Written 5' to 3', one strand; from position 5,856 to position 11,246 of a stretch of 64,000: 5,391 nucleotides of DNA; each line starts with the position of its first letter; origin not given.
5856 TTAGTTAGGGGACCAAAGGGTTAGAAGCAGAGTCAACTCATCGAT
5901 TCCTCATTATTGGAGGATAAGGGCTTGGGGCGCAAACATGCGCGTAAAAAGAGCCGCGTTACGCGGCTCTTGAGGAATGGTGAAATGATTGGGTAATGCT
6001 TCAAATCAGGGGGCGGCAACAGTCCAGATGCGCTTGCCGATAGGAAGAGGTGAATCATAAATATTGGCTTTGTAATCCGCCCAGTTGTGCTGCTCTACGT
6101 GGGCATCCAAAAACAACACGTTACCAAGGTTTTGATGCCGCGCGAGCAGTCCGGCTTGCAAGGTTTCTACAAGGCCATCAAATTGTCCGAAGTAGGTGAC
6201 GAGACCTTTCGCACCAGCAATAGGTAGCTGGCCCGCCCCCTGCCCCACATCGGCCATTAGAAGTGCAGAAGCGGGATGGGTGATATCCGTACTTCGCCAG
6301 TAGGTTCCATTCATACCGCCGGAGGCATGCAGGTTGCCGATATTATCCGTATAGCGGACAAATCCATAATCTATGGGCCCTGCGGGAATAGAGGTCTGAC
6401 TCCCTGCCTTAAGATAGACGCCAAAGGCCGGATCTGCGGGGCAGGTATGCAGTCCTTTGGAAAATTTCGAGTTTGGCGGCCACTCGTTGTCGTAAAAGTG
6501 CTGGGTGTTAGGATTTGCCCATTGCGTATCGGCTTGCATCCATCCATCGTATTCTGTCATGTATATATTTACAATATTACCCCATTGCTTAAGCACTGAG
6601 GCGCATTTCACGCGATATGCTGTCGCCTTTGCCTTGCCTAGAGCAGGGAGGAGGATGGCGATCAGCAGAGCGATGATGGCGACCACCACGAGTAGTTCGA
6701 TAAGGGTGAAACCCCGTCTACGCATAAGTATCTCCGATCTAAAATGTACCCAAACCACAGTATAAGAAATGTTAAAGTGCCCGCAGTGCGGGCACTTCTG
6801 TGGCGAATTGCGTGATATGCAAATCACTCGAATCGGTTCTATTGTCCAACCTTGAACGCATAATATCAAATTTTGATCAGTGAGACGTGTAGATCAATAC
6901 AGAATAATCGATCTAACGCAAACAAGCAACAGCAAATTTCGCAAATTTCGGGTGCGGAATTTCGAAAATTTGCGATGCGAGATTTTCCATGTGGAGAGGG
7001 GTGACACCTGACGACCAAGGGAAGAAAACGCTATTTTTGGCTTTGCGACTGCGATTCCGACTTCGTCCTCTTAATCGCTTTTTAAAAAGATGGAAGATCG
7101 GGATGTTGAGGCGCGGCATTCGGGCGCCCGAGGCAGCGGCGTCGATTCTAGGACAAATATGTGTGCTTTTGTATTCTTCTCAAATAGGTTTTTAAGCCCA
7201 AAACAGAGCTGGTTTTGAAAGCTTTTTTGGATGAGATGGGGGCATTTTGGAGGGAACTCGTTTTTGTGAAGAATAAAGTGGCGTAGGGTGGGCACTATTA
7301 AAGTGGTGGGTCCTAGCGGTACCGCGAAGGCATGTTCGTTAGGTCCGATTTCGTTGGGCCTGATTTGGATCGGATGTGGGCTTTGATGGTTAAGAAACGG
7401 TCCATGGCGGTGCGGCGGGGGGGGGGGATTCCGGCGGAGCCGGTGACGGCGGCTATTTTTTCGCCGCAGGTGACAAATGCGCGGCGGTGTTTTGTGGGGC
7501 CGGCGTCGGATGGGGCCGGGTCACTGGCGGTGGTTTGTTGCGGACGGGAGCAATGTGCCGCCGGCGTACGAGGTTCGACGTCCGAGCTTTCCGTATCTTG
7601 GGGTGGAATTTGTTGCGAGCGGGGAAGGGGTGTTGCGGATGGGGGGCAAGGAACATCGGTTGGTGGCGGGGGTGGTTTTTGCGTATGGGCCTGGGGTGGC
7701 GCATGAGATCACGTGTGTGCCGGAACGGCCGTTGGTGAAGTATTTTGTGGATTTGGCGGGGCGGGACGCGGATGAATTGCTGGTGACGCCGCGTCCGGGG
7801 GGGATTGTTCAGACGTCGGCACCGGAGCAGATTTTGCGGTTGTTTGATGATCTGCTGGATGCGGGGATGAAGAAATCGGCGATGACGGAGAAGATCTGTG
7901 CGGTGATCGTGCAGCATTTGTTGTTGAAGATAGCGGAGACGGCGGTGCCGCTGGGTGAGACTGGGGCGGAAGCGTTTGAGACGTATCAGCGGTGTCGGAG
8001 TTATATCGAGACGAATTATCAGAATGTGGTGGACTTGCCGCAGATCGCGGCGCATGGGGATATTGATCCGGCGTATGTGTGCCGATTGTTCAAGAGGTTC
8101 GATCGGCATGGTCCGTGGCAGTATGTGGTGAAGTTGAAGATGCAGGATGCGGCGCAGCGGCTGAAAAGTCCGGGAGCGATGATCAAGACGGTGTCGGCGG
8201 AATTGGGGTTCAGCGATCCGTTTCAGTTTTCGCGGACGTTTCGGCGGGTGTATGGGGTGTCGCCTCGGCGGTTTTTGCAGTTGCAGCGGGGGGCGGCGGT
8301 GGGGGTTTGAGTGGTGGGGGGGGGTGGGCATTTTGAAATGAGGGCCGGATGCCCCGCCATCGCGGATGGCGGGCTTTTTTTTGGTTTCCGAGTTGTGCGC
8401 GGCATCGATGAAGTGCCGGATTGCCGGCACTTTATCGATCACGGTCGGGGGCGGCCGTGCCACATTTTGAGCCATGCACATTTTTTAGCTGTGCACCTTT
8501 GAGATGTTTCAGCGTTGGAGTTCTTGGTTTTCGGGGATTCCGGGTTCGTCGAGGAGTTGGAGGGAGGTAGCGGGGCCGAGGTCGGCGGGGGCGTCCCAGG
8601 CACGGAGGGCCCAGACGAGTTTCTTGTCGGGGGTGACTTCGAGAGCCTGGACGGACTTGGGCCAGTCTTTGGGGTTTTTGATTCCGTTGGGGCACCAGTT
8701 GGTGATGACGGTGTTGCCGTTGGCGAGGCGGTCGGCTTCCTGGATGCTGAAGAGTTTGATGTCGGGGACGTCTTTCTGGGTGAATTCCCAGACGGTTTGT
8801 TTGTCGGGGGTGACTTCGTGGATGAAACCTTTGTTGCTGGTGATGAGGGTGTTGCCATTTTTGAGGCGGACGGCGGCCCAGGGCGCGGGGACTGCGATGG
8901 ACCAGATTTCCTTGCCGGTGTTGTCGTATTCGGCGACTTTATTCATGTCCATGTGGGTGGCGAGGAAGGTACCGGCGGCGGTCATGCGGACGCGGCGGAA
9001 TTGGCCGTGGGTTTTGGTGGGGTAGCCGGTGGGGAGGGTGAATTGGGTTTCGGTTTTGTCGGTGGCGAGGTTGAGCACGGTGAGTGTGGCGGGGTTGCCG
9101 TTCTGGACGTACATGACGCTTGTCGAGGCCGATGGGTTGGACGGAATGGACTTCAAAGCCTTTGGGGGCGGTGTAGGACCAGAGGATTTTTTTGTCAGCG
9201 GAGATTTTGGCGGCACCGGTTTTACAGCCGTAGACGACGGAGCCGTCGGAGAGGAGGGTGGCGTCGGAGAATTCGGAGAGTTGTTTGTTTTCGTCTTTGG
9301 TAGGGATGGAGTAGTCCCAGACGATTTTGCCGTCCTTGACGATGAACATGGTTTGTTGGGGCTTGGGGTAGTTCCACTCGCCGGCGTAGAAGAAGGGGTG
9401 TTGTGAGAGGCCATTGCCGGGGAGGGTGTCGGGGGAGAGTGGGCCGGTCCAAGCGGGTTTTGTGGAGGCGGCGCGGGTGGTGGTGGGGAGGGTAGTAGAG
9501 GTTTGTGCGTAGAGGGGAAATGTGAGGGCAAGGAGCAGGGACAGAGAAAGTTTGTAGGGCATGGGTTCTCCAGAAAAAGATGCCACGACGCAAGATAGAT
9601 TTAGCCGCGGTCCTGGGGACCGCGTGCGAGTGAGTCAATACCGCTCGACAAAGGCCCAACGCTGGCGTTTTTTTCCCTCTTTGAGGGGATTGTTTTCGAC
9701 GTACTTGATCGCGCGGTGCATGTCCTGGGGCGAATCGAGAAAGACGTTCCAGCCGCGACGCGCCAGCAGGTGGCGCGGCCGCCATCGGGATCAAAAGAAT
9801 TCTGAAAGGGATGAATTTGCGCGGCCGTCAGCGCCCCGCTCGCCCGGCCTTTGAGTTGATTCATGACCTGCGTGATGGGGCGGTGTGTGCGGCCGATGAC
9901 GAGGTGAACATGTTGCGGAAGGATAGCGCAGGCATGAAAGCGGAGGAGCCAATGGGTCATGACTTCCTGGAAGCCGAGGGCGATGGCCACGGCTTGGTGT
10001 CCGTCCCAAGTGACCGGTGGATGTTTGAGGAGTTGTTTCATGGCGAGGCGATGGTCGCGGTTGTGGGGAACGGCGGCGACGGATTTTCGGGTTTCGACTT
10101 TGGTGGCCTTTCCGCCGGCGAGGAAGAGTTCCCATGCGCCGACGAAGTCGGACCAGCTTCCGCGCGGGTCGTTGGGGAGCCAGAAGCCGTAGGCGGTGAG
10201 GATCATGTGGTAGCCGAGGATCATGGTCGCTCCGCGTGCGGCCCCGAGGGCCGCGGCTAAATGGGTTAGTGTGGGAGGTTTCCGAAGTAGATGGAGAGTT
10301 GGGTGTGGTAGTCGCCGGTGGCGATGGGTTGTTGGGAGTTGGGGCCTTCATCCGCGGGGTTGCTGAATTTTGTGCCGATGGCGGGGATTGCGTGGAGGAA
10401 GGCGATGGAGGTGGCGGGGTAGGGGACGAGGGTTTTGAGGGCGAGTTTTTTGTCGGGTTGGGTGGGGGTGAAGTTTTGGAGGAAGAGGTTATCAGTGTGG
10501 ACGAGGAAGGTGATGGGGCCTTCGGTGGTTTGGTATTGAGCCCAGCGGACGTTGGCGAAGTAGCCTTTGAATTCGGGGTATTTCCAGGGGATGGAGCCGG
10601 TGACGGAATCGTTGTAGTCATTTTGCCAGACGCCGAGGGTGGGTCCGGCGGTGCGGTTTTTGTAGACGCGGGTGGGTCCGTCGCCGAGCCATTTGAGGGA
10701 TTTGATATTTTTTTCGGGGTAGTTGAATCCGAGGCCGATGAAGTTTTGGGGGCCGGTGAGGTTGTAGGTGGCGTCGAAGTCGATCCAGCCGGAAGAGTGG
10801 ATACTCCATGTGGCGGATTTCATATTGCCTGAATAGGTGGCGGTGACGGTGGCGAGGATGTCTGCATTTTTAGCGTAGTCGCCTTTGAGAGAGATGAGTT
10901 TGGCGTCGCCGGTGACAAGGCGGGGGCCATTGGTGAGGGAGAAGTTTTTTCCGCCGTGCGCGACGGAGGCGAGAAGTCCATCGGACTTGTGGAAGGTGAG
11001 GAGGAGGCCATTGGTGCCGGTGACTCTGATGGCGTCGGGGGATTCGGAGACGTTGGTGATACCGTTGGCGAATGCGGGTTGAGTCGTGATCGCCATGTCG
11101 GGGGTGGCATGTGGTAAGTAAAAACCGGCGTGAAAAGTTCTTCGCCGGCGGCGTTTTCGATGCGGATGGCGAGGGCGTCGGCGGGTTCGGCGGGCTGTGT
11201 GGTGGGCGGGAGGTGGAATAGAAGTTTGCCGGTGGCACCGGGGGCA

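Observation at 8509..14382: Decaying locus: paralogous beta-propeller genes in direct orientation flanking an IS200/RAYT-like element and a multiply frameshifted lacZ-like GH2 gene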

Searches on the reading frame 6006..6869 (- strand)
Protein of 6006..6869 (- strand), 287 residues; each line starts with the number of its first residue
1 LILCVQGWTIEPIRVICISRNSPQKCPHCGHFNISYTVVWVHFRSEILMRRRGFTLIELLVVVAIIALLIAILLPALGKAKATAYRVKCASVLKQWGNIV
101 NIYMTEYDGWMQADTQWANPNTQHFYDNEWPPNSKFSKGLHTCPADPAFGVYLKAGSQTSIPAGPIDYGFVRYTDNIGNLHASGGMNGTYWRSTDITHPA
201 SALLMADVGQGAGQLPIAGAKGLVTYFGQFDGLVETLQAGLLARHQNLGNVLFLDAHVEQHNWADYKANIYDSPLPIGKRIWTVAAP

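Call 7: search_protein_families(library=pfam, proteins=[window:6006-6869:-], max_evalue=0.01)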
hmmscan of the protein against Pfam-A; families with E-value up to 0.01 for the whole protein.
window:6006-6869:- (287 aa): 1 family
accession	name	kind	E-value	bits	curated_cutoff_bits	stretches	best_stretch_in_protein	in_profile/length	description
PF07963.17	N_methyl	-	3.6e-08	33.1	21.2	1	49-74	2-27/27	Prokaryotic N-terminal methylation motif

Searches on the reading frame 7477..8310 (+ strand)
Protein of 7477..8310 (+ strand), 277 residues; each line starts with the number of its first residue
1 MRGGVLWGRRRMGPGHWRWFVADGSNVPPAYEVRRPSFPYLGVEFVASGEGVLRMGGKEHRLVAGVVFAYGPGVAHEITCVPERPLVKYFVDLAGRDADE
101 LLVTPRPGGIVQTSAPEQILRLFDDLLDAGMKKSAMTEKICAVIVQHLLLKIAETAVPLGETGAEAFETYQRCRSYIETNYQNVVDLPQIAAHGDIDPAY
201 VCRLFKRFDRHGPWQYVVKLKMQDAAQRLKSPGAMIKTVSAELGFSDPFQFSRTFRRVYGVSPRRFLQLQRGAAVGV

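Call 7: search_protein_families(library=pfam, proteins=[window:7477-8310:+], max_evalue=0.01)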
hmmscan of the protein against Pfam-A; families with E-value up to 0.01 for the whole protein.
window:7477-8310:+ (277 aa): 4 families
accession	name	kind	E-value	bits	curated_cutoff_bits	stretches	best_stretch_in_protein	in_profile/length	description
PF12833.13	HTH_18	-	2e-14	54.1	33.6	1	192-268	3-79/80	Helix-turn-helix domain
PF00165.29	HTH_AraC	-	2.6e-10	40.6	26.6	1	236-268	11-42/42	Bacterial regulatory helix-turn-helix proteins, AraC family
PF02311.25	AraC_binding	-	4.2e-05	23.7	21.1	1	36-129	19-115/135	AraC-like ligand binding domain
PF07883.17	Cupin_2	-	0.0002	21.5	27.2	1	45-86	23-64/70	Cupin domain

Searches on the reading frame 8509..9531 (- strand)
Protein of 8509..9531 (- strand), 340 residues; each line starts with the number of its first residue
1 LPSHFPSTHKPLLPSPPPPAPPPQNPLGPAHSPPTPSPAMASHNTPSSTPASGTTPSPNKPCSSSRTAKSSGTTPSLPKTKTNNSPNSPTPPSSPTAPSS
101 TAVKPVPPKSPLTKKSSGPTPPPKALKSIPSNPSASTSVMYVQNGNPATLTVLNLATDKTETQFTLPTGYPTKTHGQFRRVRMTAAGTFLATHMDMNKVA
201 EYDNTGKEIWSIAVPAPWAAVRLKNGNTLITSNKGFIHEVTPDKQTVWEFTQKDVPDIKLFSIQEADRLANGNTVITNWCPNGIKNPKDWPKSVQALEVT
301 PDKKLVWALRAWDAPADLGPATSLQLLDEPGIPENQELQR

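Call 7: search_protein_families(library=pfam, proteins=[window:8509-9531:-], max_evalue=0.01)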
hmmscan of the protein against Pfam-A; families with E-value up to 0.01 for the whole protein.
window:8509-9531:- (340 aa): 1 family
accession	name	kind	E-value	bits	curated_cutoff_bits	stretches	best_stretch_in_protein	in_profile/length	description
PF22701.2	Mala_s_1-like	-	3e-08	34.1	27.5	1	138-279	52-195/195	Mal s 1 allergenic protein-like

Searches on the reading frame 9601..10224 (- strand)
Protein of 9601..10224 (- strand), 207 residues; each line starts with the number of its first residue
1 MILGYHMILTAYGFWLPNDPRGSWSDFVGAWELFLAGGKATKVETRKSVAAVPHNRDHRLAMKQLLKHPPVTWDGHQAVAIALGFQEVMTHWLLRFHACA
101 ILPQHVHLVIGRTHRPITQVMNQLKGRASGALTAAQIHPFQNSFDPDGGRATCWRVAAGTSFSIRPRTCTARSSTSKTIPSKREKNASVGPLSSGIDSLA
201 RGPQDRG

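Call 7: search_protein_families(library=pfam, proteins=[window:9601-10224:-], max_evalue=0.01)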
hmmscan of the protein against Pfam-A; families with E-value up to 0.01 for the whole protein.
window:9601-10224:- (207 aa): 1 family
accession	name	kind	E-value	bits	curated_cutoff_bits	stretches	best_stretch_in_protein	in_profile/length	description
PF01797.21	Y1_Tnp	-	0.0062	17.1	23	1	85-133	32-81/121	Transposase IS200 like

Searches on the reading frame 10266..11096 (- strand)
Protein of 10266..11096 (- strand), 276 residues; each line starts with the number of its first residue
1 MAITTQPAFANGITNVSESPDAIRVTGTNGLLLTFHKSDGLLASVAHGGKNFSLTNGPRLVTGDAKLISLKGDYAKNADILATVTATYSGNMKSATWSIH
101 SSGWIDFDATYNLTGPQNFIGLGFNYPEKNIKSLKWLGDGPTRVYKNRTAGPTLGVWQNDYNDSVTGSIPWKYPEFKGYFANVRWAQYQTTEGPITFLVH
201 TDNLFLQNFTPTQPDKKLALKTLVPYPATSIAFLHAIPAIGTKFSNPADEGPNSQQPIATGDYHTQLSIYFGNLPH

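Call 7: search_protein_families(library=pfam, proteins=[window:10266-11096:-], max_evalue=0.01)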
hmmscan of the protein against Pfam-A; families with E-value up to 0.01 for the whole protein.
window:10266-11096:- (276 aa): 1 family
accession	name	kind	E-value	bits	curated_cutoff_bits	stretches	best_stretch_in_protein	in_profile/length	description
PF02929.23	Bgal_small_N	-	4.1e-09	36.9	25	1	88-225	81-207/248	Beta galactosidase small chain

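Call 24: find_related_loci(query=window:10266-11096:-, collection=metagenome_contigs, flank=10000)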
Query window:10266-11096:- (276 aa) in metagenome_contigs; peptide patterns used: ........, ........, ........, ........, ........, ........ (x = any residue, [..] = any of these).
107 stretches matched a pattern; 4 encode a relative of the query (tblastn E <= 1e-3); 4 distinct loci.
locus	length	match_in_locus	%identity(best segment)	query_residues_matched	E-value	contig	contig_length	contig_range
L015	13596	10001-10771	48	15-275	7e-80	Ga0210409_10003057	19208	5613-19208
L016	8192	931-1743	36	5-271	9e-51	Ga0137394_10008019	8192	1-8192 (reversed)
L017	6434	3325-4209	34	11-267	2e-46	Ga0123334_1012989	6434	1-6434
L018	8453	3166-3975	35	25-271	6e-42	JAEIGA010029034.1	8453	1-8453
